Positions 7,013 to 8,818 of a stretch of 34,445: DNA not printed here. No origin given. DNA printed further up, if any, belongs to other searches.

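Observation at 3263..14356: Tricarboxylate-type operon that couples a TcuA-like flavoprotein to EtfAB and a NarI/HdrD-fusion membrane Fe-S oxidoreductase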

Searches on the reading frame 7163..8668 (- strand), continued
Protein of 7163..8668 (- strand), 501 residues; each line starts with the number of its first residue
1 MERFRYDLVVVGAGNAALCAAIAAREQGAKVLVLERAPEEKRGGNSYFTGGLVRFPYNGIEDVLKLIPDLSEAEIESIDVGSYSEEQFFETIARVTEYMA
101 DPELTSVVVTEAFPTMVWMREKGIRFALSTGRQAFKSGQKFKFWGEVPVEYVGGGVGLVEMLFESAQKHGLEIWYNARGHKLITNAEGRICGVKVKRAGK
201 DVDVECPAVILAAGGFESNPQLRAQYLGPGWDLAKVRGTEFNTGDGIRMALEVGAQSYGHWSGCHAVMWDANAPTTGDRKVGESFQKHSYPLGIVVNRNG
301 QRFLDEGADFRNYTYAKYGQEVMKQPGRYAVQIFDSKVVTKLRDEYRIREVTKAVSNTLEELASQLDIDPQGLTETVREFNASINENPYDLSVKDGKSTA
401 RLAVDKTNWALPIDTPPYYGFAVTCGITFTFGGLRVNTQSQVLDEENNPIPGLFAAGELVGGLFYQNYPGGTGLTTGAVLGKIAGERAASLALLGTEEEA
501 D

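Call 22: find_encoding_contigs(protein=P0002, flank=10000, max_places=2)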
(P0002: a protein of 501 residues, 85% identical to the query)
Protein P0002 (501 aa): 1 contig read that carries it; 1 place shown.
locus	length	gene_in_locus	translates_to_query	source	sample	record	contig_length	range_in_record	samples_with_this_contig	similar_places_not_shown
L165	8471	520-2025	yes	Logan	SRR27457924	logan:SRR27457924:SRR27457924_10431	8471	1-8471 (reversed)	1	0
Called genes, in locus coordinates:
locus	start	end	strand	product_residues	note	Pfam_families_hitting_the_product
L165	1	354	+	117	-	?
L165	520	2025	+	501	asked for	PF00890:FAD_binding_2, PF01266:DAO, PF03486:HI0933_like (faint), PF12831:FAD_oxidored (weak)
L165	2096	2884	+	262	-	PF01012:ETF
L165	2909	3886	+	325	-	PF01012:ETF, PF00766:ETF_alpha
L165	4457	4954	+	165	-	PF25991:KhtT_N, PF02080:TrkA_C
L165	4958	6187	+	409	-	PF00999:Na_H_Exchanger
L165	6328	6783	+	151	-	PF04285:DUF444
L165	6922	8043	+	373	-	-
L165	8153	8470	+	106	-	?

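Call 23: find_encoding_contigs(protein=P0005, flank=10000, max_places=2)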
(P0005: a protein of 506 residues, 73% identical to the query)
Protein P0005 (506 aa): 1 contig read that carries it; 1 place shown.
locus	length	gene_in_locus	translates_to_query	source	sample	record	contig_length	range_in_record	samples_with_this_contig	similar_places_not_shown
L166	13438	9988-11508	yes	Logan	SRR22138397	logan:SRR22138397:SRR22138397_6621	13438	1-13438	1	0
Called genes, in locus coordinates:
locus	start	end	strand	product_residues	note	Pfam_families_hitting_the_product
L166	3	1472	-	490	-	?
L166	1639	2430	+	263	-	PF01261:AP_endonuc_2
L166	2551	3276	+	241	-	PF05425:CopD, PF05751:FixH (weak), PF13115:YtkA (weak)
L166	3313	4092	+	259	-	PF25213:HVO_A0261_N (weak), PF09339:HTH_IclR, PF13384:HTH_23 (faint), PF01022:HTH_5 (faint), PF01978:TrmB (weak), PF12802:MarR_2 (weak), PF12840:HTH_20 (weak), PF01614:IclR_C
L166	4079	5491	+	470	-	-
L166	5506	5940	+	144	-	-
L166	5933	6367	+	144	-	PF12903:DUF3830 (weak)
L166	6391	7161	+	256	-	PF00106:adh_short, PF08659:KR, PF13561:adh_short_C2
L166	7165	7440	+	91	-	PF02597:ThiS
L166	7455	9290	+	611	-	PF02730:AFOR_N, PF01314:AFOR_C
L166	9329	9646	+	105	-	PF12986:DUF3870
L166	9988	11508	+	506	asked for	PF00070:Pyr_redox (faint), PF00890:FAD_binding_2, PF01266:DAO, PF03486:HI0933_like (faint), PF07992:Pyr_redox_2 (faint), PF12831:FAD_oxidored (weak)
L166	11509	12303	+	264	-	PF01012:ETF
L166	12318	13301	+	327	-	PF01012:ETF, PF00766:ETF_alpha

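Call 24: find_encoding_contigs(protein=P0007, flank=10000, max_places=2)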
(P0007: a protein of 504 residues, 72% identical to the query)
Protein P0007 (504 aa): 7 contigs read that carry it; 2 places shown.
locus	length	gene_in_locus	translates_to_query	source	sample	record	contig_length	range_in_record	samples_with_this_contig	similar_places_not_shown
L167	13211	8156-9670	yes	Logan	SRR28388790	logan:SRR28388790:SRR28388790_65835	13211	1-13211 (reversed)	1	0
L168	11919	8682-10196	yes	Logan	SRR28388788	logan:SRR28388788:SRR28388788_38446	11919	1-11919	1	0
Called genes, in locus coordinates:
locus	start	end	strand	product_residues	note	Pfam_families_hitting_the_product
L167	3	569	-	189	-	?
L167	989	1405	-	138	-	PF01850:PIN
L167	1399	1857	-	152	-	PF12728:HTH_17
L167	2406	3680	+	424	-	PF04303:PrpF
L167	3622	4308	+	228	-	PF00392:GntR, PF07729:FCD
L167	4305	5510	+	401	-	PF04303:PrpF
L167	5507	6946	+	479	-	PF00939:Na_sulph_symp, PF03600:CitMHS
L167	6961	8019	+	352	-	PF00180:Iso_dh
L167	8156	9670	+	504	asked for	PF00070:Pyr_redox (faint), PF00890:FAD_binding_2, PF01266:DAO, PF03486:HI0933_like (faint), PF07992:Pyr_redox_2 (weak), PF12831:FAD_oxidored (weak)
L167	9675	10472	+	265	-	PF01012:ETF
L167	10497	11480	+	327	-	PF01012:ETF, PF00766:ETF_alpha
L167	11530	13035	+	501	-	PF00890:FAD_binding_2, PF01266:DAO, PF03486:HI0933_like (faint), PF12831:FAD_oxidored (weak)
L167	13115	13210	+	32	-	?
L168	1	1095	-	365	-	?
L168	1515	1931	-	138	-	PF01850:PIN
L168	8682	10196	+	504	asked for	PF00070:Pyr_redox (faint), PF00890:FAD_binding_2, PF01266:DAO, PF03486:HI0933_like (faint), PF07992:Pyr_redox_2 (weak), PF12831:FAD_oxidored (weak)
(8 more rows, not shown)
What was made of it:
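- In L167 the ETF genes lie between two TcuA-like genes (call 24).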

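Call 25: find_encoding_contigs(protein=P0008, flank=10000, max_places=2)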
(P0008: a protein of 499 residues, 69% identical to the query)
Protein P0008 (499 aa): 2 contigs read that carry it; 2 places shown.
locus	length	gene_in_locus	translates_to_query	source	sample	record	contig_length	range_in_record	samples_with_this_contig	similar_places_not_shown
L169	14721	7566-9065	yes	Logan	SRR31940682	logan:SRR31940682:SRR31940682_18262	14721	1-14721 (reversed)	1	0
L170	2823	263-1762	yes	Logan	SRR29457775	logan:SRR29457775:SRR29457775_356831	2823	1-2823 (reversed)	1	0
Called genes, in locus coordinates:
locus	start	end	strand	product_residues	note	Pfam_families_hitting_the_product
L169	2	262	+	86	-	?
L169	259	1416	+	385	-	-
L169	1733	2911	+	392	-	PF04303:PrpF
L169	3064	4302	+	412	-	PF00144:Beta-lactamase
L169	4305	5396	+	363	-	-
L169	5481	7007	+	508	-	PF01970:TctA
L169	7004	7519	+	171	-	PF07331:TctB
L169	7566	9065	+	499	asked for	PF00070:Pyr_redox (faint), PF00890:FAD_binding_2, PF01266:DAO, PF03486:HI0933_like (faint), PF12831:FAD_oxidored (weak)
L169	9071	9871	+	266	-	PF01012:ETF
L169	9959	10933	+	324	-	PF01012:ETF, PF00766:ETF_alpha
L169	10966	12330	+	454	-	PF12838:Fer4_7 (faint), PF00037:Fer4 (faint), PF12797:Fer4_2 (weak), PF13237:Fer4_10, PF13534:Fer4_17 (faint), PF13183:Fer4_8, PF13187:Fer4_9, PF13484:Fer4_16 (faint)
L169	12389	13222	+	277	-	PF02754:CCG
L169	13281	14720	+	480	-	?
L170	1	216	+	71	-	?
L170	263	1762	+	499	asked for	PF00070:Pyr_redox (faint), PF00890:FAD_binding_2, PF01266:DAO, PF03486:HI0933_like (faint), PF12831:FAD_oxidored (weak)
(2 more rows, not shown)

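Call 38: search_dna_similar(query=window:7163-8668:-, collection=plasmids, mode=protein, max_rows=40, rows=spread)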
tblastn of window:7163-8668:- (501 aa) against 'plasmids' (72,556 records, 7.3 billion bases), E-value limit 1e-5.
Records with a match: 586; places in all: 823; records where one place covers at least 80% of the query: 367.
Best place of each record, by identity: <60% 586.
By first word of the organism name: Pantoea 74; Lactiplantibacillus 38; Salmonella 33; Pseudosulfitobacter 32; Escherichia 26; Rhodococcus 24; Paracoccus 22; Rhizobium 21; Bradyrhizobium 16; Azospirillum 16; and 101 more.
By predicted mobility (MOB-suite, as given by PLSDB): non-mobilizable 386; conjugative 116; mobilizable 84.
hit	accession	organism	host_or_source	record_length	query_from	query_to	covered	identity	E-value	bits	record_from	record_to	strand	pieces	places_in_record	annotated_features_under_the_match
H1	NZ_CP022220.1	Bradyrhizobium guangxiense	peanut,cell culture,roots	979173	4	483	96%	57.3%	6e-160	509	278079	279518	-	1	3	tcuA: FAD-dependent tricarballylate dehydrogenase TcuA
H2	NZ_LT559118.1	Nonomuraea gerenzanensis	-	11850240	6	491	97%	49.8%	8e-129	420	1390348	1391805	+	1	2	none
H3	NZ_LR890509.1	Escherichia coli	Homo sapiens,rectal swab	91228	1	500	100%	37.0%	3e-60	221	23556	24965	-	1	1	tcuA: FAD-dependent tricarballylate dehydrogenase TcuA | tcuB: tricarballylate utilization 4Fe-4S protein TcuB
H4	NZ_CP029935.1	Salmonella enterica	-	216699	7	500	99%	37.0%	4e-60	221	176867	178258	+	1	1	tcuA: FAD-dependent tricarballylate dehydrogenase TcuA | tcuB: tricarballylate utilization 4Fe-4S protein TcuB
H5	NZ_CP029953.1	Salmonella enterica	-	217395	7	500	99%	37.0%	4e-60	221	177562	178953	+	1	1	tcuA: FAD-dependent tricarballylate dehydrogenase TcuA | tcuB: tricarballylate utilization 4Fe-4S protein TcuB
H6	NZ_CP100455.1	Halomarina sp. BND7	cell culture,sediment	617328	6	489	97%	37.0%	6e-74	261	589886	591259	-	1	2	tcuA: FAD-dependent tricarballylate dehydrogenase TcuA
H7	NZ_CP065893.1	Paracoccus marcusii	Cancer pagurus,whole ...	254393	1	490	98%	35.1%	3e-53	201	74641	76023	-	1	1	tcuA: FAD-dependent tricarballylate dehydrogenase TcuA | GntR family transcriptional regulator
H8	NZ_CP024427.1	Paracoccus yeei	Homo sapiens,single cell,skin swab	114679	6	492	97%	34.4%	9e-51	194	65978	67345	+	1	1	tcuA: FAD-dependent tricarballylate dehydrogenase TcuA | tcuB: tricarballylate utilization 4Fe-4S protein TcuB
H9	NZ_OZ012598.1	Shinella sp. WSD5-1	-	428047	6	491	97%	34.1%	1e-56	211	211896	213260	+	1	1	tcuA: FAD-dependent tricarballylate dehydrogenase TcuA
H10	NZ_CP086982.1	Pseudosulfitobacter pseudonitzschiae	Skeletonema costatum,The surface ...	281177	7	486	96%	34.6%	3e-44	174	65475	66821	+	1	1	tcuA: FAD-dependent tricarballylate dehydrogenase TcuA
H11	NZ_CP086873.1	Pseudosulfitobacter pseudonitzschiae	Skeletonema costatum,The surface ...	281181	7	486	96%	34.6%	3e-44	174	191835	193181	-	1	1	tcuA: FAD-dependent tricarballylate dehydrogenase TcuA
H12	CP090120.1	Rhizobium leguminosarum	Trifolium ambiguum,Cell culture,Plant ...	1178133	1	492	95%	34.3%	2e-50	227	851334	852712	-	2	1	tcuA: FAD-dependent tricarballylate dehydrogenase TcuA | tcuB: tricarballylate utilization 4Fe-4S protein TcuB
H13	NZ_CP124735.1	Agrobacterium larrymoorei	-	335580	7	492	97%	30.9%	1e-46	181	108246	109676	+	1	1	FAD-dependent oxidoreductase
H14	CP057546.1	Escherichia coli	culture,Pooled sheep faecal samples ...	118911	77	500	84%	34.6%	7e-37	180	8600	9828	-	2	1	none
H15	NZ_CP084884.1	Natrinema zhouii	pure culture,Salt mine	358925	4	493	98%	27.7%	1e-19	100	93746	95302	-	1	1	FAD-binding protein | FAD-dependent oxidoreductase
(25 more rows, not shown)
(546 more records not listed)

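Call 39: get_annotated_region(hit=H4, flank=5000)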
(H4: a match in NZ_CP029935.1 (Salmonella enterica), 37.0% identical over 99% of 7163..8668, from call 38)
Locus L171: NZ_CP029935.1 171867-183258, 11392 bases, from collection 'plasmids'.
description: Salmonella enterica subsp. enterica serovar Typhi strain 311189_213186 plasmid pHCM1, complete sequence
organism: Salmonella enterica (NCBI taxid 90370)
taxonomy: Bacteria; Pseudomonadota; Gammaproteobacteria; Enterobacterales; Enterobacteriaceae; Salmonella; Salmonella enterica
host: -; source: -; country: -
typing (MOB-suite, as given by PLSDB): conjugative; replicon IncFIA,IncQ1; relaxase MOBH; mating-pair formation MPF_F
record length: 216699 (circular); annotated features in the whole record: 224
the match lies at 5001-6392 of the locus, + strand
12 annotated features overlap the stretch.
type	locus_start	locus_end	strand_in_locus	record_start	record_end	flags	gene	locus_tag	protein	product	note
CDS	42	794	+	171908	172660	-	-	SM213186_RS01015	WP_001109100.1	phospholipase D family protein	-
CDS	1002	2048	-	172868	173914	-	-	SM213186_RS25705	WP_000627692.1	DUF3800 domain-containing protein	-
CDS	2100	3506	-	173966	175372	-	-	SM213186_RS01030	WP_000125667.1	ISNCY family transposase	-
CDS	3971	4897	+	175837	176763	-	tcuR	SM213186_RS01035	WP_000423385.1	tricarballylate utilization LysR family transcriptional regulator TcuR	-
CDS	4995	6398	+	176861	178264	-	tcuA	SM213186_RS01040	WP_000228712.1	FAD-dependent tricarballylate dehydrogenase TcuA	-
CDS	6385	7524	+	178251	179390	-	tcuB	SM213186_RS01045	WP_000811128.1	tricarballylate utilization 4Fe-4S protein TcuB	-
CDS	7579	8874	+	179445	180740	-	-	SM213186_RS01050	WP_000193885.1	MFS transporter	-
CDS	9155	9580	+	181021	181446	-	-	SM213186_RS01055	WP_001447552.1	hypothetical protein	-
CDS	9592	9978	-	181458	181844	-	-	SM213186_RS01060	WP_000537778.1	hypothetical protein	-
CDS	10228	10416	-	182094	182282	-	-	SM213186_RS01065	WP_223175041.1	hypothetical protein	-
CDS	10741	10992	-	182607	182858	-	-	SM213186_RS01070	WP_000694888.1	hypothetical protein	-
CDS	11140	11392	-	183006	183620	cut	-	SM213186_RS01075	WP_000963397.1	hypothetical protein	-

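Call 40: get_annotated_region(hit=H1, flank=8000)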
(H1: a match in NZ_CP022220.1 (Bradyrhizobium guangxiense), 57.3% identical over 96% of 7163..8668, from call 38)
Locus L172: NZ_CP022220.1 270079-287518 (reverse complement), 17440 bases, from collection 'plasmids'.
description: Bradyrhizobium guangxiense strain CCBAU 53363 plasmid p53363, complete sequence
organism: Bradyrhizobium guangxiense (NCBI taxid 1325115)
taxonomy: Bacteria; Pseudomonadota; Alphaproteobacteria; Hyphomicrobiales; Nitrobacteraceae; Bradyrhizobium; Bradyrhizobium guangxiense
host: -; source: peanut,cell culture,roots; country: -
typing (MOB-suite, as given by PLSDB): mobilizable; relaxase MOBP
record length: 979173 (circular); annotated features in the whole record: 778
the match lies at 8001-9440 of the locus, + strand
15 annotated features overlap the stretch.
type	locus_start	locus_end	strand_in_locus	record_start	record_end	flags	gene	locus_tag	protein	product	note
CDS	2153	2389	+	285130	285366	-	-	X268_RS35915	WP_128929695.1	helix-turn-helix transcriptional regulator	GO:0006355 - regulation of DNA-templated transcription [Evidence IEA]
CDS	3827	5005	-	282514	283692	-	-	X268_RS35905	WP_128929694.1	IS91 family transposase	-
CDS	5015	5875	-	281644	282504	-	-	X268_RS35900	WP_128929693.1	site-specific integrase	-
CDS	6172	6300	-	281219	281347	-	-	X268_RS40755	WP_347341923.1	hypothetical protein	-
CDS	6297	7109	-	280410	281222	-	-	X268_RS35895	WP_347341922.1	electron transfer flavoprotein subunit alpha/FixB family protein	-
CDS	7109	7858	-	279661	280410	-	-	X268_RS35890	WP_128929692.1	electron transfer flavoprotein subunit beta/FixA family protein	-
CDS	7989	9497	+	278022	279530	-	tcuA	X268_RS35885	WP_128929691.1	FAD-dependent tricarballylate dehydrogenase TcuA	-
CDS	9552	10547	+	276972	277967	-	-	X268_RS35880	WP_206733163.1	NrtA/SsuA/CpmA family ABC transporter substrate-binding protein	-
CDS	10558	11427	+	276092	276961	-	-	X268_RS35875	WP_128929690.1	ABC transporter permease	-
CDS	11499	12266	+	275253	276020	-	-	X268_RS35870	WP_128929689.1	ABC transporter permease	-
CDS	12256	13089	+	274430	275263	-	-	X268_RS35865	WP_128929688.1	ABC transporter ATP-binding protein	-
CDS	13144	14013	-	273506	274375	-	-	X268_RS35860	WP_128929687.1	CoA ester lyase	-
CDS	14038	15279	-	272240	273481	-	-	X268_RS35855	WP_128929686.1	CoA transferase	-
CDS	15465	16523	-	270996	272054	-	-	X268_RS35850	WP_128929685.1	putative sulfate exporter family transporter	-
CDS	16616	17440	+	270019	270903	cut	-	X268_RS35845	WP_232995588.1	LysR family transcriptional regulator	-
